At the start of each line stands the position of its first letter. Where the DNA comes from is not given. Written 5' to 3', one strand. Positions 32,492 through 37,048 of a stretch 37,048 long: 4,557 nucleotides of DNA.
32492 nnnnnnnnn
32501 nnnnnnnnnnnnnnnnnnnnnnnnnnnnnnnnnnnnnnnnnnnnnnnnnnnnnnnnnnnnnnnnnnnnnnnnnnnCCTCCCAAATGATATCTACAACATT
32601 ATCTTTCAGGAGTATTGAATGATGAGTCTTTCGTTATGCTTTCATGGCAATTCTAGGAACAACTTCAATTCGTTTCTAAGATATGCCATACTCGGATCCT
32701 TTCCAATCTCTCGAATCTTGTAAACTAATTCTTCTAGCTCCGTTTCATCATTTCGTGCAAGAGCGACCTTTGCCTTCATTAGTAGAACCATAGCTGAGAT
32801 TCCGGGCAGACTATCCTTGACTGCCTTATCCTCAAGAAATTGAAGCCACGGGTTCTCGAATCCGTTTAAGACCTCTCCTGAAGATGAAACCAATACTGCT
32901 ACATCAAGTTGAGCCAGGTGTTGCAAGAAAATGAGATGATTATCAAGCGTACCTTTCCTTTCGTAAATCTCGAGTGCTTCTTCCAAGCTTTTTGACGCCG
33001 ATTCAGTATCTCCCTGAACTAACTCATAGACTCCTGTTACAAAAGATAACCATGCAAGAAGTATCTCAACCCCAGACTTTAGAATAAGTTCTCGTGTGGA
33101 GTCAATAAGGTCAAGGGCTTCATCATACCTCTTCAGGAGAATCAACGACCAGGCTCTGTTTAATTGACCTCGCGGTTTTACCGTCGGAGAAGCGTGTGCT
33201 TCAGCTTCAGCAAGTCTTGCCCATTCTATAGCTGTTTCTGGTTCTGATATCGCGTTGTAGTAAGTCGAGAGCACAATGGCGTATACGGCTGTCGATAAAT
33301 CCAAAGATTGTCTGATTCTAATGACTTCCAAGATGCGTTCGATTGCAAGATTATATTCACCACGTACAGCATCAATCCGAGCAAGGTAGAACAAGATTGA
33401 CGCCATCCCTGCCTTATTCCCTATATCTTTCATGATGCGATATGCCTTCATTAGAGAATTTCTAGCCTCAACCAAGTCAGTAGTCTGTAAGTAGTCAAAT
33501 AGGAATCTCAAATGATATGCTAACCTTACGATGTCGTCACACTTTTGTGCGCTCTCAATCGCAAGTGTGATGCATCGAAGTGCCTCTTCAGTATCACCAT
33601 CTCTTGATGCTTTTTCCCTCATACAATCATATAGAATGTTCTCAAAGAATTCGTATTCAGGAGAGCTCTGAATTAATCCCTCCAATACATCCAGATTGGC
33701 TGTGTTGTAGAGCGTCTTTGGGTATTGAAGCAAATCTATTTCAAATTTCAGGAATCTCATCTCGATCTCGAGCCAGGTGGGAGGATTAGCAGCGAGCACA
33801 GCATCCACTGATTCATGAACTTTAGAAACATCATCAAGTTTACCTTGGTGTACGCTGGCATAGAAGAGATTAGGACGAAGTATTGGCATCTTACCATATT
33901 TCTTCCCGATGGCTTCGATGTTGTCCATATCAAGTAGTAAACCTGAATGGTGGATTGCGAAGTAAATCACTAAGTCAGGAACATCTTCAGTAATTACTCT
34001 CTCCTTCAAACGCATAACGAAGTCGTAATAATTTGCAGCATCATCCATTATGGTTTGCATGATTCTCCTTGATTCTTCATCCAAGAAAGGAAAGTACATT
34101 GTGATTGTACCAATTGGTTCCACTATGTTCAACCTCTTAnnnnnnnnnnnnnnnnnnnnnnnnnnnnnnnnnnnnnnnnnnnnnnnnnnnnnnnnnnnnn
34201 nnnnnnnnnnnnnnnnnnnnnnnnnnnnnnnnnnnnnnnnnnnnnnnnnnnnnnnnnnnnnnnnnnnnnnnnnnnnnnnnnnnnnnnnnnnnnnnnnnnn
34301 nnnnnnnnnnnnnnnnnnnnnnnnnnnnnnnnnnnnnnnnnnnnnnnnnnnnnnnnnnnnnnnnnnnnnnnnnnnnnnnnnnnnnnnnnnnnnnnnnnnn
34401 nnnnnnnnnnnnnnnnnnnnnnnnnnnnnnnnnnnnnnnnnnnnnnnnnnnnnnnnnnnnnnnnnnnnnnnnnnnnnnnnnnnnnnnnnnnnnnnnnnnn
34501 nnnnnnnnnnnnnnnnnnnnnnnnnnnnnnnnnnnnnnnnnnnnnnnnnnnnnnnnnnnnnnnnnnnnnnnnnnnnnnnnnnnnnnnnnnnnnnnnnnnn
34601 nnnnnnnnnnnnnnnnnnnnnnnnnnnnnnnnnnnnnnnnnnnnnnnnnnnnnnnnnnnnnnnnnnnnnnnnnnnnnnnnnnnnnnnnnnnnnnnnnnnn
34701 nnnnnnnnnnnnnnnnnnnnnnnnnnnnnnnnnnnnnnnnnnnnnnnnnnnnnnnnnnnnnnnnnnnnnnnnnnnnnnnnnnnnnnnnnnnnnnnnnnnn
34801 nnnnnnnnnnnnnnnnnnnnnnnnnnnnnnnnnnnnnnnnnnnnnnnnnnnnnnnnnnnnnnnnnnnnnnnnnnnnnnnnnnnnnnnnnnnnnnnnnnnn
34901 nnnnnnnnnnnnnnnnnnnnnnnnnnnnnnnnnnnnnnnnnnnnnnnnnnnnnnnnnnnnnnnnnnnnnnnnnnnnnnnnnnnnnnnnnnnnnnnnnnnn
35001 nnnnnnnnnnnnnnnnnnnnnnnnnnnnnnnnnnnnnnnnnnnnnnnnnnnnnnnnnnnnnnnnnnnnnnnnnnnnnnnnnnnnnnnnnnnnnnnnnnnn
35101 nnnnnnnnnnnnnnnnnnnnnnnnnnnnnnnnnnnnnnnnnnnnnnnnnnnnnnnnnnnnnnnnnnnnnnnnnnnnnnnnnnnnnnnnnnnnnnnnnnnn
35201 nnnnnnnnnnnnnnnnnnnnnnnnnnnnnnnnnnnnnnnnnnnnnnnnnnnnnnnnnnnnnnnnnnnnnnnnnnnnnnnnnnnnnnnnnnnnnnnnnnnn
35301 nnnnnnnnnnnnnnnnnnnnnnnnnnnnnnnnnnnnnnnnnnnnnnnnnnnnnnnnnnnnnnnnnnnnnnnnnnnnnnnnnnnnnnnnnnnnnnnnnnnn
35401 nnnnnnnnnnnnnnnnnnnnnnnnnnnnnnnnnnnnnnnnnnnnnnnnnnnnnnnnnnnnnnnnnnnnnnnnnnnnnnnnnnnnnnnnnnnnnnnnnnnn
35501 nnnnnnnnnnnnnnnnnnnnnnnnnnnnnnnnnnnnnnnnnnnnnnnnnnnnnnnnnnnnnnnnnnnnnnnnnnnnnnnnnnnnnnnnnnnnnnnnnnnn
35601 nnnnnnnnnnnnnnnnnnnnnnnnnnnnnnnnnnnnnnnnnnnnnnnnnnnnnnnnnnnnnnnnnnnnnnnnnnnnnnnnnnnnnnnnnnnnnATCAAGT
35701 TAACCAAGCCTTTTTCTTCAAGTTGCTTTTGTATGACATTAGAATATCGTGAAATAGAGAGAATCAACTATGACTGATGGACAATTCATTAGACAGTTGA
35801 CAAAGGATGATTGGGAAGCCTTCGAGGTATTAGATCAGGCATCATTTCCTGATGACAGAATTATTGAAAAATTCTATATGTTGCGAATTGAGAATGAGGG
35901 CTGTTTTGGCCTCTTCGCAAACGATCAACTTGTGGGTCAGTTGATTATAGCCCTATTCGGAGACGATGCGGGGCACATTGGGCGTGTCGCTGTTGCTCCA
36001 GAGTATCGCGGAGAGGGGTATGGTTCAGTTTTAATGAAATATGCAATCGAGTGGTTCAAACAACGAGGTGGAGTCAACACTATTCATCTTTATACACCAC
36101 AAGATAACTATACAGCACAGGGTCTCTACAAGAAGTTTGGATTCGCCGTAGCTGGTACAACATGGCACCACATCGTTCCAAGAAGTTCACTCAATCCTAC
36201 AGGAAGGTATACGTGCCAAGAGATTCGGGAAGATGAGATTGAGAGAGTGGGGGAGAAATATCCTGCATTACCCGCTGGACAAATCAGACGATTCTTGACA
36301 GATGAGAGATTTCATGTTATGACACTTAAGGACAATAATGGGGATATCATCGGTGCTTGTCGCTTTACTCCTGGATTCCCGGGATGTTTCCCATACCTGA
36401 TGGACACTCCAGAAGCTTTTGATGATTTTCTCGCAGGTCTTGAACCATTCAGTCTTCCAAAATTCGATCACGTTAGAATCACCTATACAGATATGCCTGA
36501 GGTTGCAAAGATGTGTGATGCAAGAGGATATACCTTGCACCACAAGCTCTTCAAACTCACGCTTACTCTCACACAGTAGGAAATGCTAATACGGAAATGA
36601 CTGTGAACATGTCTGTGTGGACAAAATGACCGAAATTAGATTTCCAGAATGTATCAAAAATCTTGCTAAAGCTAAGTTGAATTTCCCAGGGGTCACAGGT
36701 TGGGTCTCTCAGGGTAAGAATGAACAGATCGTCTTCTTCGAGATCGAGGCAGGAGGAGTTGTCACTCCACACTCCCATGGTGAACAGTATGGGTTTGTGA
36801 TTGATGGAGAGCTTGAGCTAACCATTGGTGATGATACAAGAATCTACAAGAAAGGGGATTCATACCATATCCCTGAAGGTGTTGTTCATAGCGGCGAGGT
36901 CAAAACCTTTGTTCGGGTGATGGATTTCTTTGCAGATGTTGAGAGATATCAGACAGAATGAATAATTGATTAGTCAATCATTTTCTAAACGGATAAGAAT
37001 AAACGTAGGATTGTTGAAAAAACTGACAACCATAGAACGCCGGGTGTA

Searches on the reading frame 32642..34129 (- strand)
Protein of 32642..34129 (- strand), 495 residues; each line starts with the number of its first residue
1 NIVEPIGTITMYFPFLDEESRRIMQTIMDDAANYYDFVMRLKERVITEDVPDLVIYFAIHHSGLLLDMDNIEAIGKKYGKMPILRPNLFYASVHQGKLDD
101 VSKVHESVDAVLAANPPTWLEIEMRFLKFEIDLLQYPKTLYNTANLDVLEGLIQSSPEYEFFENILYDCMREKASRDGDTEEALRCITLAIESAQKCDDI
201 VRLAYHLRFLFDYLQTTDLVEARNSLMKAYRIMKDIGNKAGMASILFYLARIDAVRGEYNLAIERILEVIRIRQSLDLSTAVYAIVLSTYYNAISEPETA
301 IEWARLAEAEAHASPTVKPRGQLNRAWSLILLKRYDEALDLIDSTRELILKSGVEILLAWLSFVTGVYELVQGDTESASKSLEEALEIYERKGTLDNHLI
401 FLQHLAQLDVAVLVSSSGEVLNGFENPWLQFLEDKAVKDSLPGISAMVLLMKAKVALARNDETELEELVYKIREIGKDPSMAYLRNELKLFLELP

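Call 31: search_protein_families(library=pfam, proteins=[window:32642-34129:-], max_evalue=0.0001)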
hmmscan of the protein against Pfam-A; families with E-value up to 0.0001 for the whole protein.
window:32642-34129:- (495 aa): 3 families
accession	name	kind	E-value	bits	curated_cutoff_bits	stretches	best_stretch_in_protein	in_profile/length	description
PF13424.12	TPR_12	-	4.6e-13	49.6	30.1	1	325-390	9-76/77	Tetratricopeptide repeat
PF07719.23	TPR_2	-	3.1e-09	36.7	27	0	321-341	3-23/34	Tetratricopeptide repeat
PF17874.7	TPR_MalT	-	2.2e-06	27.6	45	1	217-392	136-313/336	MalT-like TPR region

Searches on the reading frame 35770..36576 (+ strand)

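Call 31: search_protein_families(library=pfam, proteins=[window:35770-36576:+], max_evalue=0.0001)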
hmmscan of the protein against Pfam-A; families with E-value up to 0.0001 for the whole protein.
window:35770-36576:+ (269 aa): 6 families
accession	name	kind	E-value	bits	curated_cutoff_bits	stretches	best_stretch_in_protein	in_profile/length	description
PF00583.31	Acetyltransf_1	-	7e-25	88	20.7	1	9-125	3-116/116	Acetyltransferase (GNAT) family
PF13508.13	Acetyltransf_7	-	3.8e-16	59.7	27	1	43-126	3-83/84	Acetyltransferase (GNAT) domain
PF13527.13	Acetyltransf_9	-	3e-12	47.1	25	1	7-127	2-126/127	Acetyltransferase (GNAT) domain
PF13673.13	Acetyltransf_10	-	1.1e-10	42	23.6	1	40-129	26-111/128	Acetyltransferase (GNAT) domain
PF08445.16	FR47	-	2e-09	37.7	22.1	1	47-128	3-80/86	FR47-like protein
PF13302.13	Acetyltransf_3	-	1.1e-06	29.8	25.4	1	32-125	41-137/138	Acetyltransferase (GNAT) domain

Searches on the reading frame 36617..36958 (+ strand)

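Call 31: search_protein_families(library=pfam, proteins=[window:36617-36958:+], max_evalue=0.0001)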
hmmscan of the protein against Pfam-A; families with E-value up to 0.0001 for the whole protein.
window:36617-36958:+ (114 aa): 2 families
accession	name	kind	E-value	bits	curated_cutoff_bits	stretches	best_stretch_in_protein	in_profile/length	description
PF07883.17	Cupin_2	-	6e-13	48.7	27.2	1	40-93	2-56/70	Cupin domain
PF05899.18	Cupin_3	-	5.6e-05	23.2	23.5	1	31-100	2-71/74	EutQ-like cupin domain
